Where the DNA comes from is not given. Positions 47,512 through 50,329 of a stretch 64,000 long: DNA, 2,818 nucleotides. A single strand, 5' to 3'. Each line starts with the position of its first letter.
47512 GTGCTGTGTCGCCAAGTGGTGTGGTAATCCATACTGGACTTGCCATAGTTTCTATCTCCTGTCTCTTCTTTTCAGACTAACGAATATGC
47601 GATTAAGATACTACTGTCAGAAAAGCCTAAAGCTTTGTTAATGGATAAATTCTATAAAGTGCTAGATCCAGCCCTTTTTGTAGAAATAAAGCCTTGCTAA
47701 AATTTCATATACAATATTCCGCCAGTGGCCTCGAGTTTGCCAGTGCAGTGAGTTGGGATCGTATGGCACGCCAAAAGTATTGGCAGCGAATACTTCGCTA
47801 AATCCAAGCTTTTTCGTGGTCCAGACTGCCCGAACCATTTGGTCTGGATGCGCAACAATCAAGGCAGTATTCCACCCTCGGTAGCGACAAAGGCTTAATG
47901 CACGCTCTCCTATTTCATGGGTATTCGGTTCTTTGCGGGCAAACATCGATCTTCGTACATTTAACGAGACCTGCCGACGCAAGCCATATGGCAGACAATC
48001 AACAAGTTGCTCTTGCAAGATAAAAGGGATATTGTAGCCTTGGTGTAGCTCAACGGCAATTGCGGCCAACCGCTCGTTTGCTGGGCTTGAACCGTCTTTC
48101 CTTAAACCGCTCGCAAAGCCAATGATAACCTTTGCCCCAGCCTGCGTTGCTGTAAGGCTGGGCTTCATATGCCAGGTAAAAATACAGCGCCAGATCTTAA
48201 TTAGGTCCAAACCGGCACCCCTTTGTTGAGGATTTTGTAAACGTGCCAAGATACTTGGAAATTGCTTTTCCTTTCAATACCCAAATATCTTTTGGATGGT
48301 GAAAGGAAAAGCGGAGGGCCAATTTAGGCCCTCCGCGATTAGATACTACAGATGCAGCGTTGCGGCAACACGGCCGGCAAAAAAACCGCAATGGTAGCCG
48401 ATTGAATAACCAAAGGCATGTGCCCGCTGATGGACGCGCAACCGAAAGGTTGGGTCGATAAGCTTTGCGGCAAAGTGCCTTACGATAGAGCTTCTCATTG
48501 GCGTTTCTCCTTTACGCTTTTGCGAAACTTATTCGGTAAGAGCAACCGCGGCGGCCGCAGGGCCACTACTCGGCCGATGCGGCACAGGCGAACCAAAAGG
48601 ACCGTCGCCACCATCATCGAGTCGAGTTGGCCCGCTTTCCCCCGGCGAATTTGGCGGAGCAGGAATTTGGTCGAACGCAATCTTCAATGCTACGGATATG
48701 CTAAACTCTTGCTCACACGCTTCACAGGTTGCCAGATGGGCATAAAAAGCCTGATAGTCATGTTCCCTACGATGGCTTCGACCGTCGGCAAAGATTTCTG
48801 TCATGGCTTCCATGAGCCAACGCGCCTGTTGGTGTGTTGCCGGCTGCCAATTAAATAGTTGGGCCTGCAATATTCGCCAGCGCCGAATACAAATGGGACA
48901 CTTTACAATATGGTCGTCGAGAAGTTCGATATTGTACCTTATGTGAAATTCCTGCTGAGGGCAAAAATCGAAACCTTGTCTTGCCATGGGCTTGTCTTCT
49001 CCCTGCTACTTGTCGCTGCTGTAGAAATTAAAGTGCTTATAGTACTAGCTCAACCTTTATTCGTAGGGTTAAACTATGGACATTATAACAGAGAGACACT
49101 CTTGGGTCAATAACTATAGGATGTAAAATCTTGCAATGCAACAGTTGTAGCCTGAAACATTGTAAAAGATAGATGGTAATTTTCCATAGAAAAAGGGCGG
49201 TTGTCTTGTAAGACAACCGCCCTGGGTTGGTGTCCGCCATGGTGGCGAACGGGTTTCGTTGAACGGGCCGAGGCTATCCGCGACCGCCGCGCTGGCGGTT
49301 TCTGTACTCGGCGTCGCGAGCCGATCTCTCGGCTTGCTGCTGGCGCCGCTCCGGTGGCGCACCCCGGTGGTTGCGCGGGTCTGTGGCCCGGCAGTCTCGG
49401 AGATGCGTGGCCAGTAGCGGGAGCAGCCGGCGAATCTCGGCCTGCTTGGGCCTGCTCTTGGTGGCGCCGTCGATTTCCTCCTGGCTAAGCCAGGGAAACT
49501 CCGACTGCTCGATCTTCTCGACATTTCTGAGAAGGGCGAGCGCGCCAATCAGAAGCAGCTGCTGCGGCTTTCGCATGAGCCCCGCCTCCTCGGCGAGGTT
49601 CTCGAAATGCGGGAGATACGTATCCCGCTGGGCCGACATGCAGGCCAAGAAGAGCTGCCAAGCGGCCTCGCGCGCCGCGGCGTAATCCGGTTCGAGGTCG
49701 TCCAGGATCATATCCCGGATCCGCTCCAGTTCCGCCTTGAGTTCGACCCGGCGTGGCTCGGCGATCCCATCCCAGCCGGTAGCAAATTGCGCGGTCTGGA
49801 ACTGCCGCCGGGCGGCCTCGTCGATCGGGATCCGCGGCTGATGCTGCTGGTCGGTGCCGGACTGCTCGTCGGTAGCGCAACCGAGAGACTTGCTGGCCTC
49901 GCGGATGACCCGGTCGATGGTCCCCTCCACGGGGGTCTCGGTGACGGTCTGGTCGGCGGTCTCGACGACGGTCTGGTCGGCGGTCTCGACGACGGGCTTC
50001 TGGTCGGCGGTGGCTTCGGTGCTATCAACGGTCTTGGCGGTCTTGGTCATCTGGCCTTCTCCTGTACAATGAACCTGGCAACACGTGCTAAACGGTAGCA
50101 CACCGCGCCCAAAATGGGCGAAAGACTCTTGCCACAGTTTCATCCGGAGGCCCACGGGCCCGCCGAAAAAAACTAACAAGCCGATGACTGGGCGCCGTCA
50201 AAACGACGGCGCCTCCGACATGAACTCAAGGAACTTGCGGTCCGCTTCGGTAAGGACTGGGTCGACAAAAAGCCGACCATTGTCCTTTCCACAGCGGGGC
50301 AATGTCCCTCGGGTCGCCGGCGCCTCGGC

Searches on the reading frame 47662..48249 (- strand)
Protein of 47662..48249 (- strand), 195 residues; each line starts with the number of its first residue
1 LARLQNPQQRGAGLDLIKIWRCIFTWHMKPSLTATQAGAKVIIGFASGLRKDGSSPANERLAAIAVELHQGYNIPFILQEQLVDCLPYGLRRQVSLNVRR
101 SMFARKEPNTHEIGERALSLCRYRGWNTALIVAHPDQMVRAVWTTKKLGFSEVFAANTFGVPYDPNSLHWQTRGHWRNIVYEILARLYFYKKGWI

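Call 14: search_protein_families(library=pfam, proteins=[window:47662-48249:-], max_evalue=0.1)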
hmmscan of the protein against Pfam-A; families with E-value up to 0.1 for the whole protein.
window:47662-48249:- (195 aa): 2 families
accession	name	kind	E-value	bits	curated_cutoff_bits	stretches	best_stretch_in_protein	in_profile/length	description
PF02698.23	DUF218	-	0.01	16.2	27.6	1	105-184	64-132/133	DUF218 domain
PF01094.35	ANF_receptor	-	0.012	15.1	25.4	1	35-136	47-129/353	Receptor family ligand binding region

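Call 50: search_protein_families(library=ncbifam, proteins=[window:47662-48249:-], max_evalue=0.001)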
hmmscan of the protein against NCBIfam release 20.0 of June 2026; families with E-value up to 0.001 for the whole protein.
window:47662-48249:- (195 aa): 0 families

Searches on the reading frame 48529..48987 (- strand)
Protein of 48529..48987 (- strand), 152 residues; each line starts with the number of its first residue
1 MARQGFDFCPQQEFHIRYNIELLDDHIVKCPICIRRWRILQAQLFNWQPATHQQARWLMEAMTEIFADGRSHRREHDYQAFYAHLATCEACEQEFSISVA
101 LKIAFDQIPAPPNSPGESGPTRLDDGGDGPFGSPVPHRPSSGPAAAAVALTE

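Call 14: search_protein_families(library=pfam, proteins=[window:48529-48987:-], max_evalue=0.1)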
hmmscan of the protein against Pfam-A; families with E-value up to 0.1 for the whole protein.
window:48529-48987:- (152 aa): 2 families
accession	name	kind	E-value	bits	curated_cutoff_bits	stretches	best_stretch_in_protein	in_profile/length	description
PF13490.11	zf-HC2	-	0.075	13.6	22.2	1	78-91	21-34/35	Putative zinc-finger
PF08726.16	EFhand_Ca_insen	-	0.075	13.6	27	0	51-85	32-67/69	Ca2+ insensitive EF hand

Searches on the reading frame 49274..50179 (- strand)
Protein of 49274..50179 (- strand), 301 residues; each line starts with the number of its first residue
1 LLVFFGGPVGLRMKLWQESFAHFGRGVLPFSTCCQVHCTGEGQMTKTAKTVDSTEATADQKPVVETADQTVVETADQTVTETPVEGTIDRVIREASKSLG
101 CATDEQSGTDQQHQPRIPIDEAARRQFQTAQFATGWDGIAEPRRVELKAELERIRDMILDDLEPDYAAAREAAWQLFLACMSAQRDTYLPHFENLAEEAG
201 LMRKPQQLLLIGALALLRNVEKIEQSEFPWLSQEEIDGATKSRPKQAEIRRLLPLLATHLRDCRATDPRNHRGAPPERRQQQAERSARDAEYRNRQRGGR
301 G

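Call 14: search_protein_families(library=pfam, proteins=[window:49274-50179:-], max_evalue=0.1)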
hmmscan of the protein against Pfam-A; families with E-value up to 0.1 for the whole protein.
window:49274-50179:- (301 aa): 1 family
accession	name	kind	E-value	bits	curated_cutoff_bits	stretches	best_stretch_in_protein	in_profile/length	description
PF01874.21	CitG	-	0.012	15.7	27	1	67-189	107-221/284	ATP:dephospho-CoA triphosphoribosyl transferase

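Call 102: find_related_loci(query=window:49274-50053:-, collection=viral_contigs, flank=5000)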
Query window:49274-50053:- (259 aa) in viral_contigs; peptide patterns used: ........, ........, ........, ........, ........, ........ (x = any residue, [..] = any of these).
39 stretches matched a pattern, but none encodes a relative of the query by tblastn (E <= 1e-3).
